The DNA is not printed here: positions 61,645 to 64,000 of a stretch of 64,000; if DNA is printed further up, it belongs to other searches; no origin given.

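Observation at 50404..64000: Possible archaeal anaerobic trihydroxybenzene-type catabolic island (integrated hypothesis)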

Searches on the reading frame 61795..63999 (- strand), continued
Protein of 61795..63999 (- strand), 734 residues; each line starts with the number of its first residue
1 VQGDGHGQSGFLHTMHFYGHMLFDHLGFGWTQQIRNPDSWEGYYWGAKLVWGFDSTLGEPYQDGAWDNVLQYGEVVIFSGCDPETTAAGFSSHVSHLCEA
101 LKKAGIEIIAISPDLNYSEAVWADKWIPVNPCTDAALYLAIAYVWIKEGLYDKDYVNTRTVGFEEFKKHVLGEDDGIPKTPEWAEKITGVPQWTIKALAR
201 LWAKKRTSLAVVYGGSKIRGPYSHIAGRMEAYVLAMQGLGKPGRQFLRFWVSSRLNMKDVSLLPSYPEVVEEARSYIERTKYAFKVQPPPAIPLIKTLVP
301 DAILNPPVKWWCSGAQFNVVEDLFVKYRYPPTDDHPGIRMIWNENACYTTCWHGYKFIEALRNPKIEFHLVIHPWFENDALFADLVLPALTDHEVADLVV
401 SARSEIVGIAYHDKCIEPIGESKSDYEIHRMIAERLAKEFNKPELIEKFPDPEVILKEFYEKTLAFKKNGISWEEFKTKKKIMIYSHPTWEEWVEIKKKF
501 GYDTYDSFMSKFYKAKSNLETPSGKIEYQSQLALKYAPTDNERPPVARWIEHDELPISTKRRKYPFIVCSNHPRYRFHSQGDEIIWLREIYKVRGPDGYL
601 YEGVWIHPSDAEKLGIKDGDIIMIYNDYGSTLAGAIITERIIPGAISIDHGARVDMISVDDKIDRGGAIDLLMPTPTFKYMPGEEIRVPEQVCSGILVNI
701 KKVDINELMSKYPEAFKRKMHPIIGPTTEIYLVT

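Call 76: search_solved_structures(query=L001:19489-20262:+, max_evalue=1e-30)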
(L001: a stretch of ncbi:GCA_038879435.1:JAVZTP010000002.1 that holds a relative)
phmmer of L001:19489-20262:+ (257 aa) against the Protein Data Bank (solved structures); distinct sequences matched with E-value up to 1e-30: 107 (the best 60 are shown).
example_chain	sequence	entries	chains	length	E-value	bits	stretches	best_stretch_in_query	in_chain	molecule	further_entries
1vl8_A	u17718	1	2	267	2.1e-60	207.5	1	4-254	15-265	Gluconate 5-dehydrogenase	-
5u9p_A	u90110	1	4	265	4.1e-44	154.2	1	4-254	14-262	Gluconate 5-dehydrogenase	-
4jro_A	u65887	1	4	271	2.6e-43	151.6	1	6-254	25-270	FabG protein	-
2p68_A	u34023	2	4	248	3e-43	151.4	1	7-253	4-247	3-oxoacyl-[acyl-carrier-protein] reductase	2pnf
8w0n_A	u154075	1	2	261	1.8e-41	145.5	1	8-255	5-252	IRED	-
4npc_A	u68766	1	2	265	6.4e-41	143.7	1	6-255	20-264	Sorbitol dehydrogenase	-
8w0o_A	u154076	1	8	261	1.8e-40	142.3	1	8-255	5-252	Dehydrogenase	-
3awd_A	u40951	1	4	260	3.8e-40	141.2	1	4-255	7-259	Putative polyol dehydrogenase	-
3ay6_A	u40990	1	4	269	6.8e-40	140.3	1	8-254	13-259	Glucose 1-dehydrogenase 4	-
3aus_A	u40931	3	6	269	6.8e-40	140.3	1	8-254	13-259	Glucose 1-dehydrogenase 4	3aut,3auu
3ay7_A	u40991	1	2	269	6.9e-40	140.3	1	8-254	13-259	Glucose 1-dehydrogenase 4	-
3r1i_A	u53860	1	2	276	1.4e-39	139.3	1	4-254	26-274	Short-chain type dehydrogenase/reductase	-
2wdz_A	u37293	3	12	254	1.8e-39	139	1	5-255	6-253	SHORT-CHAIN DEHYDROGENASE/REDUCTASE | GALACTITOL DEHYDROGENASE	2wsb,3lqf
8cxa_A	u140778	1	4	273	2.2e-39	138.7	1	3-254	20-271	3-oxoacyl-[acyl-carrier-protein] reductase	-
6qhe_A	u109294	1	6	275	2.7e-39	138.4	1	6-255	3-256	Alcohol Dehydrogenase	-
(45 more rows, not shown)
